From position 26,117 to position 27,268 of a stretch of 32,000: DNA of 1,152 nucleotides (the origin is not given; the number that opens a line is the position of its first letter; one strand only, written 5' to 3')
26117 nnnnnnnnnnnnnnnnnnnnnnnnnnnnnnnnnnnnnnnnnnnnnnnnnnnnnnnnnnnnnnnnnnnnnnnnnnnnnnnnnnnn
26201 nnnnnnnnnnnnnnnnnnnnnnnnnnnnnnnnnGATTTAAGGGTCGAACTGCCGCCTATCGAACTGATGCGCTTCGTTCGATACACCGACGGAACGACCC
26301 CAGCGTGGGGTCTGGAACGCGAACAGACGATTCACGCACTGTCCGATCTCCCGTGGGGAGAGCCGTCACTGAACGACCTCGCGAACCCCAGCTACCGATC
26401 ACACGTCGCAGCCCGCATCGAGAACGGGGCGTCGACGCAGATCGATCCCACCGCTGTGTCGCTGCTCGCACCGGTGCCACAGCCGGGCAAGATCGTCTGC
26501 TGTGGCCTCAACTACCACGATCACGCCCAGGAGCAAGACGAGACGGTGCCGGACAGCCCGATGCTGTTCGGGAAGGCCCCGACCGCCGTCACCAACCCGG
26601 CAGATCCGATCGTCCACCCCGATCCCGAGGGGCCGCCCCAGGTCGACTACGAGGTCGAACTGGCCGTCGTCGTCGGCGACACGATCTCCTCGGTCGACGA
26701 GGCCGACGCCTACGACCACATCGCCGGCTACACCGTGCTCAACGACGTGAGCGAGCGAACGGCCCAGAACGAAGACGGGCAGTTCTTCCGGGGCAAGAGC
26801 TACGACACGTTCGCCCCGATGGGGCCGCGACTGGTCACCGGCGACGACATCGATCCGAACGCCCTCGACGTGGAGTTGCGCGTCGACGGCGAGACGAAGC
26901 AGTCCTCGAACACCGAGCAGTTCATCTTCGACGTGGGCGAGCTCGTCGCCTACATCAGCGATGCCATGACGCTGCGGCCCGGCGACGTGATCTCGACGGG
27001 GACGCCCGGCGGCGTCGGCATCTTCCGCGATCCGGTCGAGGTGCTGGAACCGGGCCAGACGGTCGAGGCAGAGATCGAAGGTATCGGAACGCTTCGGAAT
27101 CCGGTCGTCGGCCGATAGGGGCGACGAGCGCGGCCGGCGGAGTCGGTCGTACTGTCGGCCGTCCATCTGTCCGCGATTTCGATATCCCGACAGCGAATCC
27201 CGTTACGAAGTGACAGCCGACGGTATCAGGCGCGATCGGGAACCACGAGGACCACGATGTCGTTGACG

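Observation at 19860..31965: Cytoplasmic GH88 locus without KduI/KduD: candidate non-phosphorylative route from unsaturated uronate to pyruvate plus glycerate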

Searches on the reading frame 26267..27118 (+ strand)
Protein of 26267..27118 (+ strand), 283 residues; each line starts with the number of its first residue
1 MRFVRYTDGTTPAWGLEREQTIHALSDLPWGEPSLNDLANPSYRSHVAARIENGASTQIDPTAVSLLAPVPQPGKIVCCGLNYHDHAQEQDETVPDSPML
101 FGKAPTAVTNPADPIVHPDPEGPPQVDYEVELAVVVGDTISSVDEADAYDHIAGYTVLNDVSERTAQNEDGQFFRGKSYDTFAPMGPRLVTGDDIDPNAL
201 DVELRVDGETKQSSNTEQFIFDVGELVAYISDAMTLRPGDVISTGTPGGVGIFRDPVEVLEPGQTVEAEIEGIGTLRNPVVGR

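Call 4: search_protein_families(library=pfam, proteins=[window:26267-27118:+], max_evalue=0.01)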
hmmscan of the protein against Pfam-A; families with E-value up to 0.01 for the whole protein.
window:26267-27118:+ (283 aa): 2 families
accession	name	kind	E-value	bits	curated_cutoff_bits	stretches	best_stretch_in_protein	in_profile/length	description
PF01557.24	FAA_hydrolase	-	1.8e-68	230.8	23.9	1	75-281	1-214/214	Fumarylacetoacetate (FAA) hydrolase C-terminal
PF10370.14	Rv2993c-like_N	-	3.1e-05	25.2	21.3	1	1-35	1-35/50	Rv2993c-like, N-terminal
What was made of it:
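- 26267..27118 (+): FAH-family beta-diketone hydrolase, a paralogue of RhcF. Proposed to cleave (5S)-5,6-dihydroxy-2,4-dioxohexanoate to pyruvate plus L-glycerate. Pfam FAA_hydrolase 1.8e-68 (call 4).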

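Call 5: search_protein_families(library=ncbifam, proteins=[window:26267-27118:+], max_evalue=0.01)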
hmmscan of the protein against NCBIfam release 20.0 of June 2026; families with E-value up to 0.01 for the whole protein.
window:26267-27118:+ (283 aa): 7 families
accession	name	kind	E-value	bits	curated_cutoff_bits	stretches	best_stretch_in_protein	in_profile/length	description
NF053535.1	DhyDRhmHlse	equivalog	2.2e-63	214.2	500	1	62-281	59-279/284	2,4-didehydro-3-deoxy-L-rhamnonate hydrolase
TIGR02303.1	HpaG-C-term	equivalog_domain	4.5e-51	173.7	276.4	1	55-282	25-244/245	4-hydroxyphenylacetate degradation bifunctional isomerase/decarboxylase, C-terminal subunit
NF011750.0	PRK15203.1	equivalog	7.8e-40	137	811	1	71-281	220-423/429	4-hydroxyphenylacetate degradation bifunctional isomerase/decarboxylase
NF009399.0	PRK12764.1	equivalog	5.8e-37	127.8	444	1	71-273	19-212/501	fumarylacetoacetate hydrolase family protein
NF007967.0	PRK10691.1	equivalog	3.3e-33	114.9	201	1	74-254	17-200/219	fumarylacetoacetate hydrolase family protein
TIGR02305.1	HpaG-N-term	equivalog_domain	2.8e-30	105.4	228.65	1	87-280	14-205/205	4-hydroxyphenylacetate degradation bifunctional isomerase/decarboxylase, N-terminal subunit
TIGR01266.1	fum_ac_acetase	equivalog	0.00014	20.9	375.3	1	124-181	195-258/420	fumarylacetoacetase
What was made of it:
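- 26267..27118 (+): The NCBIfam RhcF equivalog scores 214 against a cut-off of 500, so it is not RhcF itself (call 5).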

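Call 32: search_solved_structures(query=window:26267-27118:+, max_evalue=1e-10)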
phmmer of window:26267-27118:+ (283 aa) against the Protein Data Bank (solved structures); distinct sequences matched with E-value up to 1e-10: 24.
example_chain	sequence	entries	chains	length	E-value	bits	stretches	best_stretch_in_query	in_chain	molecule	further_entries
8sky_A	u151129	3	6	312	1.3e-54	188.8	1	62-280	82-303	Fumarylacetoacetate hydrolase family protein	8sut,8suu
1gtt_A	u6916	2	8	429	7.5e-54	186.3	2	70-282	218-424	4-HYDROXYPHENYLACETATE DEGRADATION BIFUNCTIONAL ISOMERASE/DECARBOXYLASE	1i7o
6iym_A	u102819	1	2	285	5.6e-53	183.4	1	64-282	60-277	5-oxopent-3-ene-1,2,5-tricarboxylate decarboxylase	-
8gsr_A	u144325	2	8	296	2.7e-52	181.2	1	68-280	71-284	L-2,4-diketo-3-deoxyrhamnonate hydrolase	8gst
3qdf_A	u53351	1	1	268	7.2e-49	170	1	63-282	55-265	2-hydroxyhepta-2,4-diene-1,7-dioate isomerase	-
4pfz_A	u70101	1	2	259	2.3e-48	168.3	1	64-282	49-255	5-carboxymethyl-2-hydroxymuconate delta-isomerase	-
3rr6_A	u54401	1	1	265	1e-47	166.2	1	63-282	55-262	Putative uncharacterized protein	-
6v77_A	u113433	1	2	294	1.4e-44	155.9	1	66-276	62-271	Putative HpcE protein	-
3r6o_A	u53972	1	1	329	5.4e-44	153.9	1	51-280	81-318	2-hydroxyhepta-2,4-diene-1, 7-dioateisomerase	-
6j57_A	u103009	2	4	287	9e-44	153.2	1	7-281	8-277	Predicted 2-keto-4-pentenoate hydratase/2-oxohepta-3-ene-1,7-dioic acid hydratase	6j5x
2dfu_A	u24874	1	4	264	1.3e-42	149.5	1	57-277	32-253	probable 2-hydroxyhepta-2,4-diene-1,7-dioate isomerase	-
4dbf_A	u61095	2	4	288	2.3e-42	148.6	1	64-281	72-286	2-HYDROXYHEPTA-2,4-DIENE-1,7-DIOATE ISOMERASE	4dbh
1wzo_A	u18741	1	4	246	3e-40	141.7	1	61-280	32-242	HpcE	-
6jvv_A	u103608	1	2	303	8.5e-37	130.3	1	58-255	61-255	maleylpyruvate hydrolase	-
6jvw_A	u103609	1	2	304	8.6e-37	130.3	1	58-255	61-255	maleylpyruvate hydrolase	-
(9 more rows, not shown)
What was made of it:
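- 26267..27118 (+): PDB LRA6 8gsr, E 2.7e-52 (call 32).
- On RhcF / LRA6 2,4-diketo-3-deoxy-acid hydrolases (FAH family): E 2.7e-52 to LRA6 8gsr (call 32).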

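Call 69: search_dna_similar(query=window:26267-27118:+, collection=plasmids, mode=protein, max_rows=60, max_evalue=1e-20)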
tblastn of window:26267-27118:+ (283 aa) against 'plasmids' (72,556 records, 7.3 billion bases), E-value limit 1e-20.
Records with a match: 1011; places in all: 1453; records where one place covers at least 80% of the query: 450.
Best place of each record, by identity: >=99% 1; 95-99% 1; 60-80% 23; <60% 986.
By first word of the organism name: Rhizobium 91; Sinorhizobium 89; Klebsiella 85; Burkholderia 36; Rhodococcus 32; Streptomyces 31; Paraburkholderia 22; Agrobacterium 21; Azospirillum 20; Pseudosulfitobacter 20; and 169 more.
By predicted mobility (MOB-suite, as given by PLSDB): non-mobilizable 703; mobilizable 165; conjugative 143.
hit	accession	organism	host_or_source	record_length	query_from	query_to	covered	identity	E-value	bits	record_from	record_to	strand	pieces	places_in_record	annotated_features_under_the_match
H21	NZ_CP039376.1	Halomicrobium mukohataei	-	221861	1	283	100%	100.0%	0e+0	576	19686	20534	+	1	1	fumarylacetoacetate hydrolase family protein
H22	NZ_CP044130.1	Halomicrobium sp. LC1Hm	-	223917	1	283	100%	98.2%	0e+0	567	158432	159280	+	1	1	fumarylacetoacetate hydrolase family protein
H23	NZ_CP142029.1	Haloarcula sp. GH36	cell culture,inland salt lake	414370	1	281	99%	75.4%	9e-143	450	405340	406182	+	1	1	fumarylacetoacetate hydrolase family protein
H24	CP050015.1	Haloarcula sp. JP-L23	-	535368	1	278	98%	76.3%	8e-142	447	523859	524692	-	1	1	fumarylacetoacetate hydrolase family protein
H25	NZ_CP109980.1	Halocatena marina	cell cuture,Qidong intertidal zone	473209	1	281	99%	70.8%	1e-131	417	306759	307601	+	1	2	fumarylacetoacetate hydrolase family protein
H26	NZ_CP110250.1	Halocatena marina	cell cuture,Rudong intertidal zone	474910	1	281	99%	70.8%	1e-131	417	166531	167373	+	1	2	fumarylacetoacetate hydrolase family protein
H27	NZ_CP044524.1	Halorussus halophilus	pure culture,marine solar saltern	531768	1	282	100%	69.9%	2e-119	383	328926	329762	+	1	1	fumarylacetoacetate hydrolase family protein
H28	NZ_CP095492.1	Halosolutus gelatinilyticus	cell culture,saline soil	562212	1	281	99%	68.0%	1e-119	384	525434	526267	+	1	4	fumarylacetoacetate hydrolase family protein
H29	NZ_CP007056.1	Halostagnicola larsenii XH-48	-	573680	1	281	99%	67.6%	1e-119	384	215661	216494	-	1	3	fumarylacetoacetate hydrolase family protein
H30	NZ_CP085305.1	Haladaptatus pallidirubidus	cell culture,saline soil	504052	1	281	99%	65.1%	1e-116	375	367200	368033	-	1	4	fumarylacetoacetate hydrolase family protein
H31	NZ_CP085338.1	Haladaptatus halobius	cell culture,saline soil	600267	1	282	100%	64.9%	9e-119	381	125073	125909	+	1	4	fumarylacetoacetate hydrolase family protein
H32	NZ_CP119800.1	Halomontanus rarus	cell culture,sediment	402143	1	281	99%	65.0%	2e-109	354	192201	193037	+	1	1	fumarylacetoacetate hydrolase family protein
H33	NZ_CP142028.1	Haloarcula sp. GH36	cell culture,inland salt lake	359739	1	281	99%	62.3%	9e-103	335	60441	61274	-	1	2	fumarylacetoacetate hydrolase family protein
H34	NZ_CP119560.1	Haloarcula halophila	cell culture,sediment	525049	1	281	99%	61.6%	5e-102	333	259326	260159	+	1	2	fumarylacetoacetate hydrolase family protein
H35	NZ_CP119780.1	Haloarcula litorea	cell culture,sediment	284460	1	282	100%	61.0%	1e-102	335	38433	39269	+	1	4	rhcF: 2,4-diketo-3-deoxy-L-rhamnonate hydrolase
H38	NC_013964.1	Haloferax volcanii DS2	-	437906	1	281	99%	60.9%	6e-101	330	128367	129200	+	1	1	rhcF: 2,4-diketo-3-deoxy-L-rhamnonate hydrolase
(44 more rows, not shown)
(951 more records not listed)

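Call 73: get_annotated_region(hit=H38, flank=12000)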
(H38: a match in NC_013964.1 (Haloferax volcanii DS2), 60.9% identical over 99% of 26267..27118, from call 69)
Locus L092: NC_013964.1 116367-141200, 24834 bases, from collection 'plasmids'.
description: Haloferax volcanii DS2 plasmid pHV3, complete sequence
organism: Haloferax volcanii DS2 (NCBI taxid 309800)
taxonomy: Archaea; Euryarchaeota; Halobacteria; Halobacteriales; Haloferacaceae; Haloferax; Haloferax volcanii; Haloferax volcanii DS2
host: -; source: -; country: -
typing (MOB-suite, as given by PLSDB): non-mobilizable
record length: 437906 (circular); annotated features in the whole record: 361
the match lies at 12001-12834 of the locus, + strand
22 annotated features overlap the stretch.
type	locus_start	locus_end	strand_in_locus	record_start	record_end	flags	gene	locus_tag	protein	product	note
CDS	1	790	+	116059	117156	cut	-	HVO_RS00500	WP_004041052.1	Gfo/Idh/MocA family oxidoreductase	-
CDS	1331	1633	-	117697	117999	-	-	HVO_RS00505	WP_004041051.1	L-rhamnose mutarotase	-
CDS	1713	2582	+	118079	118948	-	rhcC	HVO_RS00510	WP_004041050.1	L-rhamnono-1,4-lactonase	-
CDS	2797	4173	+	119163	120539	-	-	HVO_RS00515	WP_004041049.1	ABC transporter substrate-binding protein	-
CDS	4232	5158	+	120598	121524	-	-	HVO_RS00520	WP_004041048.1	sugar ABC transporter permease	-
CDS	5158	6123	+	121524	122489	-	-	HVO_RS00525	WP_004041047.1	carbohydrate ABC transporter permease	GO:0008643 - carbohydrate transport [Evidence IEA]; GO:0055085 - transmembrane transport [Evidence IEA]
CDS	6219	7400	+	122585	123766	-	-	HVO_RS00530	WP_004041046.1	ATP-binding cassette domain-containing protein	-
CDS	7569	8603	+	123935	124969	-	rhcE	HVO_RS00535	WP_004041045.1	2-keto-3-deoxy-L-rhamnonate dehydrogenase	-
CDS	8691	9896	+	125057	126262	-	rhcD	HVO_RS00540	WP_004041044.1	L-rhamnonate dehydratase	-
CDS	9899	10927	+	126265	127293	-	-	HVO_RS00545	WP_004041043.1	TIGR03560 family F420-dependent LLM class oxidoreductase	GO:0008150 - biological_process [Evidence IEA]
CDS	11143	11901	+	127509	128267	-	-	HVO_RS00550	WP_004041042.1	IclR family transcriptional regulator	GO:0006355 - regulation of DNA-templated transcription [Evidence IEA]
CDS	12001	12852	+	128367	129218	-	rhcF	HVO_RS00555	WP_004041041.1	2,4-diketo-3-deoxy-L-rhamnonate hydrolase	-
CDS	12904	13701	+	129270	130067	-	rhcB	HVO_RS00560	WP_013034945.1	L-rhamnose 1-dehydrogenase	-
CDS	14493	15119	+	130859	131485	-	rdfA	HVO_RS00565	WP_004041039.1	rod-determining factor RdfA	-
CDS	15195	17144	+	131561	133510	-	-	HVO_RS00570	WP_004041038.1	archaea-specific SMC-related protein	GO:0051276 - chromosome organization [Evidence IEA]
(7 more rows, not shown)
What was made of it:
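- Rhamnose already has its own rhc genes (call 73).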

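Call 88: get_annotated_region(hit=H24, flank=10000)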
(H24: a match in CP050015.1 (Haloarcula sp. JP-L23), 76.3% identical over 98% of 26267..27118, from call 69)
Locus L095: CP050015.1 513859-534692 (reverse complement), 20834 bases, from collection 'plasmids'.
description: Haloarcula sp. JP-L23 plasmid unnamed1, complete sequence
organism: Haloarcula sp. JP-L23 (NCBI taxid 2716717)
taxonomy: Archaea; Euryarchaeota; Halobacteria; Halobacteriales; Haloarculaceae; Haloarcula; Haloarcula sp. JP-L23
host: -; source: -; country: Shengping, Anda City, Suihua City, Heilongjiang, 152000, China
typing (MOB-suite, as given by PLSDB): non-mobilizable
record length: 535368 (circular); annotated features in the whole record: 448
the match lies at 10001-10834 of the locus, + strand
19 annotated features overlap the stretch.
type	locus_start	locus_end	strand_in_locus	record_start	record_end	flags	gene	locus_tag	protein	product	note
CDS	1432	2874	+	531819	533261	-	-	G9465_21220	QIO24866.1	extracellular solute-binding protein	-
CDS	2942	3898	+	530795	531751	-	-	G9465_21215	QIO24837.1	sugar ABC transporter permease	-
CDS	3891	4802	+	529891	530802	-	-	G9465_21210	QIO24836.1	carbohydrate ABC transporter permease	-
CDS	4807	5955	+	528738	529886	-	-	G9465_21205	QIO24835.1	ABC transporter ATP-binding protein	-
CDS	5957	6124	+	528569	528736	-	-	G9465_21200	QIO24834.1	hypothetical protein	-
CDS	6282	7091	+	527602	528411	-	-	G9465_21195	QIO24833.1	aldo/keto reductase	-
CDS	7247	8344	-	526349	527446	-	-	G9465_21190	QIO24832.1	Gfo/Idh/MocA family oxidoreductase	-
CDS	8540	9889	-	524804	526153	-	-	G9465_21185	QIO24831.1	DUF362 domain-containing protein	-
CDS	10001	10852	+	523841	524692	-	-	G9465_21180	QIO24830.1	fumarylacetoacetate hydrolase family protein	-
CDS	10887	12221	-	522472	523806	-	-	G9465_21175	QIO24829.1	DUF4147 domain-containing protein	-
CDS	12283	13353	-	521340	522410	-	-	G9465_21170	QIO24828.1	glycosyl hydrolase family 88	-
CDS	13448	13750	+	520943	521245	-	-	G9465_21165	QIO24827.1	L-rhamnose mutarotase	-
CDS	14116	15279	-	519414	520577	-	-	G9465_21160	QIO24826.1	FAD-dependent oxidoreductase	-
CDS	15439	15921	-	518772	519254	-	-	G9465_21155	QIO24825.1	pyruvoyl-dependent arginine decarboxylase subunit alpha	-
CDS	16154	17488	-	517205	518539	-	-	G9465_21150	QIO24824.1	aspartate aminotransferase family protein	-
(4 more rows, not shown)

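Call 89: get_annotated_region(hit=H25, flank=10000)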
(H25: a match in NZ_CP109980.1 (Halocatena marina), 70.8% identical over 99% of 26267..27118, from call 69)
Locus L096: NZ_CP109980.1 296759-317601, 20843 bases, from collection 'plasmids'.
description: Halocatena marina strain QDMS1 plasmid unnamed1, complete sequence
organism: Halocatena marina (NCBI taxid 2934937)
taxonomy: Archaea; Euryarchaeota; Halobacteria; Halobacteriales; Haloarculaceae; Halocatena; Halocatena marina
host: -; source: cell cuture,Qidong intertidal zone; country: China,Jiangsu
typing (MOB-suite, as given by PLSDB): non-mobilizable
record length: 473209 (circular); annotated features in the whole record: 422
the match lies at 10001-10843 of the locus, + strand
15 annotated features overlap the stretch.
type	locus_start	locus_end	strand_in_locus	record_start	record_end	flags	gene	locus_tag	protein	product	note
CDS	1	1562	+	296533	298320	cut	-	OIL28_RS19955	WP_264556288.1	ABC transporter substrate-binding protein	-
CDS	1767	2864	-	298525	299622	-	-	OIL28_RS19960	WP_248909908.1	Gfo/Idh/MocA family oxidoreductase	-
CDS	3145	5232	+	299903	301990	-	-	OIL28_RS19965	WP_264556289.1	ABC transporter permease subunit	-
CDS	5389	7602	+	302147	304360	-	-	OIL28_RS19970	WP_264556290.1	ABC transporter ATP-binding protein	-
CDS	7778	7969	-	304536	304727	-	-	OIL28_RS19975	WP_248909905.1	D-(-)-3-hydroxybutyrate oligomer hydrolase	-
CDS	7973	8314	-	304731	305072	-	-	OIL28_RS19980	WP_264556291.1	alpha/beta hydrolase family protein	-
CDS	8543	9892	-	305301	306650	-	-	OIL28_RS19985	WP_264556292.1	lactate racemase domain-containing protein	-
CDS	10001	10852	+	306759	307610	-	-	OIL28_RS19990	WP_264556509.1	fumarylacetoacetate hydrolase family protein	-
CDS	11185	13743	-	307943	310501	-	-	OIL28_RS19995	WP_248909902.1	hypothetical protein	-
CDS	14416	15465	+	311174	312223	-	-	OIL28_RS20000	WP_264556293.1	mannonate dehydratase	GO:0006064 - glucuronate catabolic process [Evidence IEA]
CDS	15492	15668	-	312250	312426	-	-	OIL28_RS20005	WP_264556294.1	hypothetical protein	-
CDS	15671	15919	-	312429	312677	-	-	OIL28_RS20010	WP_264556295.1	hypothetical protein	-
CDS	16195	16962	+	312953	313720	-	-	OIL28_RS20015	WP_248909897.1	IclR family transcriptional regulator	GO:0006355 - regulation of DNA-templated transcription [Evidence IEA]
CDS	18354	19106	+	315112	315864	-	-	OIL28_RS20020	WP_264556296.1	hypothetical protein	-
CDS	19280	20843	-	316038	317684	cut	-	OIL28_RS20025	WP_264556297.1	aryl-sulfate sulfotransferase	-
